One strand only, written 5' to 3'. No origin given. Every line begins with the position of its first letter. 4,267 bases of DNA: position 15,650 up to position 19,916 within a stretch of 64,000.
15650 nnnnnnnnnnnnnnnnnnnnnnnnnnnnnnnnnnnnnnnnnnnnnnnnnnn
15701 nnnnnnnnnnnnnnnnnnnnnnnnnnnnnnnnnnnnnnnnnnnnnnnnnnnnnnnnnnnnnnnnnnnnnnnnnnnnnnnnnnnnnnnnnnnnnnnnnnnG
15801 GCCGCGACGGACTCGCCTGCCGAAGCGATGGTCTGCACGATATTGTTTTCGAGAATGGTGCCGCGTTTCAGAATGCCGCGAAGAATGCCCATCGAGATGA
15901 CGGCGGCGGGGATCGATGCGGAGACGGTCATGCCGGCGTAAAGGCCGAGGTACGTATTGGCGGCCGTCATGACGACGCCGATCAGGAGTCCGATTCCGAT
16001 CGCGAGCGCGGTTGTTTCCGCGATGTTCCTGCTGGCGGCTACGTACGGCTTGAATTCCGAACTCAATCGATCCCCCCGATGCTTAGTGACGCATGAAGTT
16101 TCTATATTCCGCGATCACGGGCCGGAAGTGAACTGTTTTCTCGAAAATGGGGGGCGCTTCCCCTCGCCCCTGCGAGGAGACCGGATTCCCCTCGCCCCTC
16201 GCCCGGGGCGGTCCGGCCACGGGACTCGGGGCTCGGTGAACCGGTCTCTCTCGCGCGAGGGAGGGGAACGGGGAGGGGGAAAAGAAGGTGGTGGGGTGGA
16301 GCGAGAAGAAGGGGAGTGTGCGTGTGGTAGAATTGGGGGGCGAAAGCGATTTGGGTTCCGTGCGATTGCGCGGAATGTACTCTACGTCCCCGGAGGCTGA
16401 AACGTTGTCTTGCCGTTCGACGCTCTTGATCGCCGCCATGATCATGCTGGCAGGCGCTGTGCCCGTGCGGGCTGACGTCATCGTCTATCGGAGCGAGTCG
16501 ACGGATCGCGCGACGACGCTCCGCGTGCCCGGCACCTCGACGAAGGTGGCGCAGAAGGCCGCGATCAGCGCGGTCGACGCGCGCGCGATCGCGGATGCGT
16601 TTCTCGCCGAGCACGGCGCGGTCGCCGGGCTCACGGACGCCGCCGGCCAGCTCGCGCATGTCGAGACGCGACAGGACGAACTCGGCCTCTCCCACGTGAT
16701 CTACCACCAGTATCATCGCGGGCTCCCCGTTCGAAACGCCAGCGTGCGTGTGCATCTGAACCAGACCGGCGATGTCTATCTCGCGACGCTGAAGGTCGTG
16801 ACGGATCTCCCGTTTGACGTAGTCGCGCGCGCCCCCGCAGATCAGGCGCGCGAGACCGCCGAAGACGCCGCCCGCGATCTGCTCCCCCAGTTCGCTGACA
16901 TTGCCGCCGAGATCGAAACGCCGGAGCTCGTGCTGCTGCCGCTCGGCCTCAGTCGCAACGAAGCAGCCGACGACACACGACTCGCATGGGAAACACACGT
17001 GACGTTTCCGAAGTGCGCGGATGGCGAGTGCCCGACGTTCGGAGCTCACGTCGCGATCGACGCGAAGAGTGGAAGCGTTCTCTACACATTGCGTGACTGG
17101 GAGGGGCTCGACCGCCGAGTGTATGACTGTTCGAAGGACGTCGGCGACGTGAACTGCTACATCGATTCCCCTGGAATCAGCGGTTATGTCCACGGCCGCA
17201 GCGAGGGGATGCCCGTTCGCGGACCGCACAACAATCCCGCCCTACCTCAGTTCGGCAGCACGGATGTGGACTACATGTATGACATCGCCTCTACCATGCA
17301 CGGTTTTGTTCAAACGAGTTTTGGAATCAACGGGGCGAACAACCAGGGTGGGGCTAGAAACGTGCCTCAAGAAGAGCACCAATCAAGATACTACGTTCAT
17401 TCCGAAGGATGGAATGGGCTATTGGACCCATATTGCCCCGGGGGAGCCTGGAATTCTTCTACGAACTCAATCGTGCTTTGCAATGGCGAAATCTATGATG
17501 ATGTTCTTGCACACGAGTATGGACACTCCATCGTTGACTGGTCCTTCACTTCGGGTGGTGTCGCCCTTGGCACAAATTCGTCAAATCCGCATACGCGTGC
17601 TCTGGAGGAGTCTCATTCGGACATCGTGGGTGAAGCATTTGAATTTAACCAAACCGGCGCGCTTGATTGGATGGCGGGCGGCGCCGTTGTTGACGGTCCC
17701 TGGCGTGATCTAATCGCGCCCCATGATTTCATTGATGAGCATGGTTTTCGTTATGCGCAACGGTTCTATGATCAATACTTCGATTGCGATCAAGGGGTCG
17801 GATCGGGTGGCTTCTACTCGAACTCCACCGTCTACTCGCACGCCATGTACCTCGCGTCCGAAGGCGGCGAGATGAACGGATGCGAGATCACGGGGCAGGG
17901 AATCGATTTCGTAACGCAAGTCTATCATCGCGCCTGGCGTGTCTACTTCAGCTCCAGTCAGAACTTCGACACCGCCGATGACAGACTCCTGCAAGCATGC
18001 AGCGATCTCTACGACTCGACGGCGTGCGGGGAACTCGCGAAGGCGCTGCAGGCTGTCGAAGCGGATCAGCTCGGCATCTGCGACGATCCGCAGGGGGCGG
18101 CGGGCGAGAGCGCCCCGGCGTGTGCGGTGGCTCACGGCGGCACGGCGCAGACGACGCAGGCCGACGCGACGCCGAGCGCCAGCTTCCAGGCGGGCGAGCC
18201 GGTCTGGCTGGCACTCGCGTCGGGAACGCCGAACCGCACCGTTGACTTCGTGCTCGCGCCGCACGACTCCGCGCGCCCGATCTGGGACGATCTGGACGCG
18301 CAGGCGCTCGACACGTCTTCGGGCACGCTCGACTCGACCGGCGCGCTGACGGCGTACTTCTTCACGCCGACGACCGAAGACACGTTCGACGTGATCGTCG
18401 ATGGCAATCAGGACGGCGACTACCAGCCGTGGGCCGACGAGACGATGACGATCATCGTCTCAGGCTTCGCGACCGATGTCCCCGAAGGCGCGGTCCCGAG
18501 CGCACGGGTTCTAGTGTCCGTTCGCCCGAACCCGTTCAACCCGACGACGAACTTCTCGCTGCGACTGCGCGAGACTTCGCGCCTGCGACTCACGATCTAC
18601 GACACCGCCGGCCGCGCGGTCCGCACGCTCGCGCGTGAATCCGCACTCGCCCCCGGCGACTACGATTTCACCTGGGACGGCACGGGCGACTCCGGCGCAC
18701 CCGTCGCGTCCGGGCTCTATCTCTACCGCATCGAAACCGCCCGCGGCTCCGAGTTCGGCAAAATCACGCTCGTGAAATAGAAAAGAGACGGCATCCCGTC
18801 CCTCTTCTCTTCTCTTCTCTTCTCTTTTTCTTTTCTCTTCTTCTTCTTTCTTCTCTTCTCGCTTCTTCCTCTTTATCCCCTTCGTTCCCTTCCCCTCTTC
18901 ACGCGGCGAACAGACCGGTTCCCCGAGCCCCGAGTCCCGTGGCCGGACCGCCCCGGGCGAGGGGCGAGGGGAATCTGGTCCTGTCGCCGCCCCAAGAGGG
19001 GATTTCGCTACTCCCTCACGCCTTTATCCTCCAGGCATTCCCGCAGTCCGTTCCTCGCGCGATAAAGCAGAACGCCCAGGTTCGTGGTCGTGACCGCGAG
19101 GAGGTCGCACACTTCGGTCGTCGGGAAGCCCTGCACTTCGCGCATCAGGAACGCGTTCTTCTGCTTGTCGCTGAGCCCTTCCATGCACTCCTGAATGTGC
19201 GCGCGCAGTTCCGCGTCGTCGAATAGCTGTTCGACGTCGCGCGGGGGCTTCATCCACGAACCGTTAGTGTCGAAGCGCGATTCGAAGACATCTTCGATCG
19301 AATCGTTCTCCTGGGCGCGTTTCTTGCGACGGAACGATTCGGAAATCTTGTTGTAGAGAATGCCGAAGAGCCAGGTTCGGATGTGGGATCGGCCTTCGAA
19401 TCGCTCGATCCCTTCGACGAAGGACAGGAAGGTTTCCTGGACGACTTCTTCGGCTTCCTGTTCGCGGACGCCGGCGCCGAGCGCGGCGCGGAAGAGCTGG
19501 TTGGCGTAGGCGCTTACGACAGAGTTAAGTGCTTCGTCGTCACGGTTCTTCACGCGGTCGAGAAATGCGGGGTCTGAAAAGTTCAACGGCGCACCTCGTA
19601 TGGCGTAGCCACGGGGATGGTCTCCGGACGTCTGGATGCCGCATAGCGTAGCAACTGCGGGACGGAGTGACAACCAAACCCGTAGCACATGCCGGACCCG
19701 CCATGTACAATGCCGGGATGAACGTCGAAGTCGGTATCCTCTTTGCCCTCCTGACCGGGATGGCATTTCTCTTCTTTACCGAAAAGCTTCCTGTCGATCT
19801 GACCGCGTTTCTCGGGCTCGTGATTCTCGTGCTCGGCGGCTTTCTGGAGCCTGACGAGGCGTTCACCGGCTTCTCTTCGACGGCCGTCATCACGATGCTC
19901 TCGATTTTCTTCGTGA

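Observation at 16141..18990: Near-identical 64-bp inverted repeats bracket the T9SS-type M4 protease gene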

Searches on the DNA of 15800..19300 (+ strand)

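Call 9: search_rna_families(source=window, start=15800, end=19300, threshold=evalue, max_evalue=10)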
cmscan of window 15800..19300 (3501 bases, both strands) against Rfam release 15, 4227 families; matches with E-value up to 10: 2.
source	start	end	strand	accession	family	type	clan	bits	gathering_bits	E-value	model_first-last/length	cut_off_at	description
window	17732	17824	-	RF03054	Xanthine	Cis-reg; riboswitch;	-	15.7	36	7.1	1-56/56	no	Xanthine riboswitch aptamer (NMT1 RNA)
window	17285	17338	-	RF01172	sn2343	Gene; snRNA; snoRNA; CD-box;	-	15.3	60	9.1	1-78/78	no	Small nucleolar RNA sn2343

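Call 115: search_dna_similar(query=window:16083-19014:+, collection=plasmids, mode=distant, max_rows=5)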
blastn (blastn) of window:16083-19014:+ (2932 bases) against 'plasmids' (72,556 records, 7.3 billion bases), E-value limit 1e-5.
No match.

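Call 116: search_dna_similar(query=window:16083-19014:+, collection=phages, mode=distant, max_rows=5)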
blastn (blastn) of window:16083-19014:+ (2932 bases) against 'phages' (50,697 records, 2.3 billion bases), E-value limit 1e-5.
No match.

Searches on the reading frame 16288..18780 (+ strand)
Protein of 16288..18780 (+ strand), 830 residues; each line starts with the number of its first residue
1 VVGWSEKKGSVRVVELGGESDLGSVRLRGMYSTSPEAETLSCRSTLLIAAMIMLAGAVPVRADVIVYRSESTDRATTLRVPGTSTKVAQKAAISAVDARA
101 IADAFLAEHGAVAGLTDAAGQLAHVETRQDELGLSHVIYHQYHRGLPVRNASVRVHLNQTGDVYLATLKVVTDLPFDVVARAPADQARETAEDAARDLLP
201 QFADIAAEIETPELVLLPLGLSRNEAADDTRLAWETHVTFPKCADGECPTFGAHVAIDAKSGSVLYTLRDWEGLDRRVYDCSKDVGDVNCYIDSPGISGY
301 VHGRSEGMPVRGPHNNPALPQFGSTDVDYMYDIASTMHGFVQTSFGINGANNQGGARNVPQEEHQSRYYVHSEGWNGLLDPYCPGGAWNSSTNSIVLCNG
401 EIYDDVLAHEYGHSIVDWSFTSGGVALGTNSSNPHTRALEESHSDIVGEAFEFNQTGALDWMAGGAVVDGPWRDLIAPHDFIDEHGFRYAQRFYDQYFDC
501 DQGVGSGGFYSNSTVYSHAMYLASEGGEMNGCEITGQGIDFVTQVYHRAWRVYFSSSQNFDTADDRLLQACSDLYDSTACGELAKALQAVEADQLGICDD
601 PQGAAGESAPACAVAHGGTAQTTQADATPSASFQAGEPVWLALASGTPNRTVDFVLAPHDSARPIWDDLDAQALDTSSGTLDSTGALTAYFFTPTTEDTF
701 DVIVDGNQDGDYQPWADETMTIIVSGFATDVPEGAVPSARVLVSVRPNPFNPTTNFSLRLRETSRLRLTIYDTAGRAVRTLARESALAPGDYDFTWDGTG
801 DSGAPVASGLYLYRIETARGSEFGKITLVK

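Call 11: search_protein_families(library=pfam, proteins=[window:16288-18780:+])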
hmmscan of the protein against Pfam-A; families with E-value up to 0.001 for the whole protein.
window:16288-18780:+ (830 aa): 4 families
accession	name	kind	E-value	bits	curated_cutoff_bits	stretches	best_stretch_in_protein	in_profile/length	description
PF02868.21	Peptidase_M4_C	-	3.7e-15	56.7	24.4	1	438-590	11-163/165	Thermolysin metallopeptidase, alpha-helical domain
PF13860.13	FlgD_ig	-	3.9e-12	46.4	27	1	753-820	9-78/79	FlgD Ig-like domain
PF07504.19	FTP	-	2.1e-09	37.5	21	1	121-166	2-47/51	Fungalysin/Thermolysin Propeptide Motif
PF16244.11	DUF4901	-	9.8e-06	26.2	27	1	88-163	71-141/148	YcdB, YcdC repeated domain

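Call 25: find_homologous_proteins(query=window:16375-18780:+)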
Query window:16375-18780:+ (801 aa): 15 proteins with E <= 0.001 among 8000 candidates.
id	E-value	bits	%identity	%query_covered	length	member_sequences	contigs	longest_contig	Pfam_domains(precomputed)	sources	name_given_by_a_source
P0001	0.0e+0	1803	100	97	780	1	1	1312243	PF02868.22,PF13860.13,PF07504.20,PF16244.12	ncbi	-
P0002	0.0e+0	1240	72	94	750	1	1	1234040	PF02868.22,PF13860.13,PF07504.20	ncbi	-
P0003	0.0e+0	1090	61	96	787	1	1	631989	PF02868.22,PF13860.13,PF07504.20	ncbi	-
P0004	0.0e+0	1060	60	95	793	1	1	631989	PF02868.22,PF13860.13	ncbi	-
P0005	8.9e-239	813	51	94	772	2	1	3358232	PF02868.22,PF13860.13,PF07504.20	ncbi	-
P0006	1.1e-231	790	48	99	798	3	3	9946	PF02868.22,PF13860.13,PF07504.20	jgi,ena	-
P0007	2.4e-201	690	47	93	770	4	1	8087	PF02868.22,PF13860.13,PF07504.20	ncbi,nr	ncbi:MAG TPA: M4 family metallopeptidase, partial [Candidatus Krumholzibacteria bacterium]|nr:M4 fam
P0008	5.1e-14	70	26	49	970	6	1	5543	PF02868.22,PF02225.28,PF07504.20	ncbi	-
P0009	2.3e-13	68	26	51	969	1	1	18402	PF02868.22,PF02225.28,PF07504.20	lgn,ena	-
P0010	1.3e-9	56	40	12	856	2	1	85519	PF24827.2,PF00246.30,PF20773.6,PF13860.13,PF13620.13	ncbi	-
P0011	7.1e-6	43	39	10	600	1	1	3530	PF13715.13,PF00246.30,PF13860.13,PF13620.13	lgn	-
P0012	7.3e-6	43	35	13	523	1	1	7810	PF13360.14,PF13860.13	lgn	-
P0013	7.5e-5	40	38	11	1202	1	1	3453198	PF18962.8,PF00082.28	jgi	jgi:hypothetical protein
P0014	2.0e-4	38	33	12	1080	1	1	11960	PF13860.13,PF00082.28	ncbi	ncbi:MAG: S8 family serine peptidase [bacterium]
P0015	3.4e-4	38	39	12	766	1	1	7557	PF00963.25,PF18962.8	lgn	-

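Call 26: find_encoding_contigs(protein=P0001, flank=10000, max_places=4)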
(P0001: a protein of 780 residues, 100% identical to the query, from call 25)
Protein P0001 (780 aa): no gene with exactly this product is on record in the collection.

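Call 27: find_encoding_contigs(protein=P0002, flank=10000, max_places=4)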
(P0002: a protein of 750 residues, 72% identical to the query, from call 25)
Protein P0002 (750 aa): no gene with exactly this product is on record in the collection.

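Call 28: find_encoding_contigs(protein=P0003, flank=10000, max_places=4)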
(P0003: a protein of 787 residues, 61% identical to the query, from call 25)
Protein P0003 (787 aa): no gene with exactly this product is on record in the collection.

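Call 30: find_related_loci(query=A2, collection=genome_contigs, flank=10000)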
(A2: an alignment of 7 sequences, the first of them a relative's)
Query A2 (780 aa) in genome_contigs; peptide patterns used: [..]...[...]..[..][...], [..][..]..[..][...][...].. (x = any residue, [..] = any of these).
113 stretches matched a pattern; 15 encode a relative of the query (tblastn E <= 1e-3); 14 distinct loci.
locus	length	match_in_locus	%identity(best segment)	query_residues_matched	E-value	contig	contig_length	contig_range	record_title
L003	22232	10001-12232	51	27-780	0e+0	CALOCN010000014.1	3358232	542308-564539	MAG: Candidatus Eiseniibacteriota bacterium isolate LOGT_bin.0075 genome assembly, contig: contig_7216, whole genome sho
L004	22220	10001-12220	47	37-780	0e+0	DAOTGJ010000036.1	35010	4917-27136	MAG TPA_asm: Candidatus Krumholzibacteriia bacterium isolate AMR_MDS_3080 NODE_1351_length_35010_cov_19.988013, whole ge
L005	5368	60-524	28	384-547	3e-12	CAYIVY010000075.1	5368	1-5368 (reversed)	MAG TPA_asm: uncultured Gammaproteobacteria bacterium isolate ERP119705_co8_91 genome assembly, contig: NODE_16314_lengt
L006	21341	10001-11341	24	66-525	1e-10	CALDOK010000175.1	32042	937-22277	MAG TPA_asm: uncultured proteobacterium isolate ERR2206791_bin.36_CONCOCT_v1.1_MAG genome assembly, contig: ERZ890953.25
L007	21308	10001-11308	24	80-525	2e-8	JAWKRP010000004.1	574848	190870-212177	MAG: Myxococcota bacterium isolate ABC1.164 ABC1.164.fa-4, whole genome shotgun sequence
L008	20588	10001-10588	28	388-544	4e-7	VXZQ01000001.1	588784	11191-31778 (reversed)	MAG: Holophagales bacterium isolate SB0670_bin_39 NODE_3_length_588784_cov_58.938121, whole genome shotgun sequence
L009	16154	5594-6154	29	388-540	6e-7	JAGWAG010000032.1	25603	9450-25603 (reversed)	MAG: Acidobacteria bacterium isolate 277c_1 scaffold_4450, whole genome shotgun sequence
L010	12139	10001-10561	29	388-540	3e-6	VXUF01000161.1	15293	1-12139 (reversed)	MAG: Holophagales bacterium isolate SB0666_bin_22 NODE_1598_length_15293_cov_7.909765, whole genome shotgun sequence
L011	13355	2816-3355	27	355-540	8e-6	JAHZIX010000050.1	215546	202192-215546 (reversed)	MAG: Deltaproteobacteria bacterium isolate P_S1_bin.14 k141_1681140, whole genome shotgun sequence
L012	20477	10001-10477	28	458-588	8e-6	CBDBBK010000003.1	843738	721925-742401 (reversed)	MAG: Vicinamibacterales bacterium isolate d813070e-d522-4825-9428-f92955092b71 genome assembly, contig: contig_3, whole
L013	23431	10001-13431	29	385-540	2e-5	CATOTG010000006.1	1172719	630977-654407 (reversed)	MAG: uncultured Thermoanaerobaculia bacterium isolate 2de50437-b26d-4e32-99b7-ac34be852a58 genome assembly, contig: cont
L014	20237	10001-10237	33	452-525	8e-5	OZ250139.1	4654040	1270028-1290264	MAG: Vicinamibacterales bacterium isolate 484768f3-921a-4930-8514-f507c87559ee genome assembly, chromosome: 1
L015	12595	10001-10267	35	458-540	1e-4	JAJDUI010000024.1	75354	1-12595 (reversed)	MAG: Thermoanaerobaculia bacterium isolate jk18x1bzbins.73 k141_386575, whole genome shotgun sequence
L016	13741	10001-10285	39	453-540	2e-4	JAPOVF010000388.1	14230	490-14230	MAG: Acidobacteria bacterium isolate COS1_bin_13 NODE_1138_length_14230_cov_194.444, whole genome shotgun sequence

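Call 75: find_encoding_contigs(protein=window:16375-18780:+, flank=10000, max_places=6)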
Protein window:16375-18780:+ (801 aa): no gene with exactly this product is on record in the collection.

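Call 98: search_protein_families(library=ncbifam, proteins=[window:16438-18780:+], max_evalue=0.001)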
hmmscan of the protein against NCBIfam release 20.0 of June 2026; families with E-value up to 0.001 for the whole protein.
window:16438-18780:+ (780 aa): 5 families
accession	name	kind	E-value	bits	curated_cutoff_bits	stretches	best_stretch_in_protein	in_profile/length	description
NF005176.1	PRK06655.1-1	equivalog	8.3e-08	32.4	230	1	711-770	94-153/197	flagellar hook assembly protein FlgD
NF033707.1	T9SS_sortase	equivalog_domain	1.5e-07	29.4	420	1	693-767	999-1077/1095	type IX secretion system sortase PorU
NF009276.0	PRK12633.1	equivalog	4.6e-06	26.5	383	1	712-766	127-180/234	flagellar basal body rod modification protein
TIGR04183.1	Por_Secre_tail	domain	0.0002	21.2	23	1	697-776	3-69/72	T9SS type A sorting domain-containing protein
NF038113.1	T9SSA_dep_M36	equivalog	0.00024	19.4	885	0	45-149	16-121/869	T9SS-dependent M36 family metallopeptidase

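Call 104: list_cluster_members(proteins=[P0001, P0002, P0003, P0136])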
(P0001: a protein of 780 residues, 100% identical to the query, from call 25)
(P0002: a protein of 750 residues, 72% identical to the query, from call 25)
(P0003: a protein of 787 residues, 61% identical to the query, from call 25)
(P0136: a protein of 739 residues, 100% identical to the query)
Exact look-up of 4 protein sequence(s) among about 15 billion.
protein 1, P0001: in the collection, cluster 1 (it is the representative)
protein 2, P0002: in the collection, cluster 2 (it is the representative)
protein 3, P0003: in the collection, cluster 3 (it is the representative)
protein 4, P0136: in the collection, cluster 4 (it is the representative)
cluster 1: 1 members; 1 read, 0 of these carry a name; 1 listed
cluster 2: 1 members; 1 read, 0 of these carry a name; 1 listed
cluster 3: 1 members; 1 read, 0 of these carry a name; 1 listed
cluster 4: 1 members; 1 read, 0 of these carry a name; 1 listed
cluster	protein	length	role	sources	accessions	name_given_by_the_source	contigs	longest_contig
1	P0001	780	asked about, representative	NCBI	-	-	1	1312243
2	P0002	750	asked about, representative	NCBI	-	-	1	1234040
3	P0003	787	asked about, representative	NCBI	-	-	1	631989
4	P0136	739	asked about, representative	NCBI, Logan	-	-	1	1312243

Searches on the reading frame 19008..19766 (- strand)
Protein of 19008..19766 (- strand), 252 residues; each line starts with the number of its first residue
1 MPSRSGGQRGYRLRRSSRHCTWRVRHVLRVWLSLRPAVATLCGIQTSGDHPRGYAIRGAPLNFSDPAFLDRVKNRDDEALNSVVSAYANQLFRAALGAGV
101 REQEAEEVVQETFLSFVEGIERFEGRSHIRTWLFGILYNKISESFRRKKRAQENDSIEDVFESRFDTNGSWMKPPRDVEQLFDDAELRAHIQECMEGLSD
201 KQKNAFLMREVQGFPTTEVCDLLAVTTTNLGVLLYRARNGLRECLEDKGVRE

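Call 11: search_protein_families(library=pfam, proteins=[window:19008-19766:-])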
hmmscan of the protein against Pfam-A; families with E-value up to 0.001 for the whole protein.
window:19008-19766:- (252 aa): 2 families
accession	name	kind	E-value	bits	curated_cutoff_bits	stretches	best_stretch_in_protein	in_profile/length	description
PF04542.20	Sigma70_r2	-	8.2e-13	48.4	24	1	84-150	2-70/71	Sigma-70 region 2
PF08281.18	Sigma70_r4_2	-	2.2e-09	37.3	25.7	1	191-238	4-51/54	Sigma-70, region 4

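Call 80: find_encoding_contigs(protein=window:19008-19766:-, flank=10000, max_places=6)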
Protein window:19008-19766:- (252 aa): no gene with exactly this product is on record in the collection.

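Call 98: search_protein_families(library=ncbifam, proteins=[window:19008-19622:-], max_evalue=0.001)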
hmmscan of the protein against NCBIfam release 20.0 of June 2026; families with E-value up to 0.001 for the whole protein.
window:19008-19622:- (204 aa): 86 families (the best 25 are shown)
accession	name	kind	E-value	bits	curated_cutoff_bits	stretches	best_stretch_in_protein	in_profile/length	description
TIGR02943.1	Sig70_famx1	hypoth_equivalog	3.2e-34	118.4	162.2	1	53-203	25-185/188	RNA polymerase sigma-70 factor, TIGR02943 family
NF008892.0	PRK11924.2-1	equivalog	2.4e-33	115.5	291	1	38-203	24-199/203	RNA polymerase sigma factor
NF009196.0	PRK12544.1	equivalog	7.9e-33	113.6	287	1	40-200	28-199/208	RNA polymerase factor sigma-70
NF009184.0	PRK12532.1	equivalog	1.8e-31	109.6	276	1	55-200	31-187/195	RNA polymerase sigma factor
NF009173.0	PRK12520.1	equivalog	1.7e-30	106.2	255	1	36-198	8-180/191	RNA polymerase sigma factor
NF008888.0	PRK11922.1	equivalog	2.8e-27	95.8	204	1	15-199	15-198/231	RNA polymerase sigma factor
NF009182.0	PRK12530.1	subfamily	1.8e-26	92.8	264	1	54-200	33-187/193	RNA polymerase sigma factor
TIGR02937.1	sigma70-ECF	superfamily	3.1e-24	85.5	42.9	1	30-197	1-165/165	sigma-70 family RNA polymerase sigma factor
NF009166.1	PRK12513.1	equivalog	1.2e-23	83.8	206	1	16-200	8-189/193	RNA polymerase sigma factor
TIGR02950.1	SigM_subfam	subfamily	3.6e-22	78.9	147.95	1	32-197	2-158/159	RNA polymerase sigma factor, SigM family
NF009197.0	PRK12545.1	equivalog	3.1e-21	76.1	336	1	53-202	30-192/201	RNA polymerase factor sigma-70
NF058625.1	sigma_PG0214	equivalog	2.9e-20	72.7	130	1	33-199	7-163/170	GFO_1088 family ECF-type sigma factor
TIGR02985.1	Sig70_bacteroi1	subfamily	8.6e-20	71.6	126.4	1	33-196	4-161/162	RNA polymerase sigma-70 factor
NF004113.0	PRK05602.1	equivalog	5.8e-19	68.5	208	1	16-201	31-205/211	RNA polymerase sigma factor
NF006089.0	PRK08241.1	subfamily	1.4e-18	67.1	240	1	55-195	47-202/343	RNA polymerase subunit sigma-70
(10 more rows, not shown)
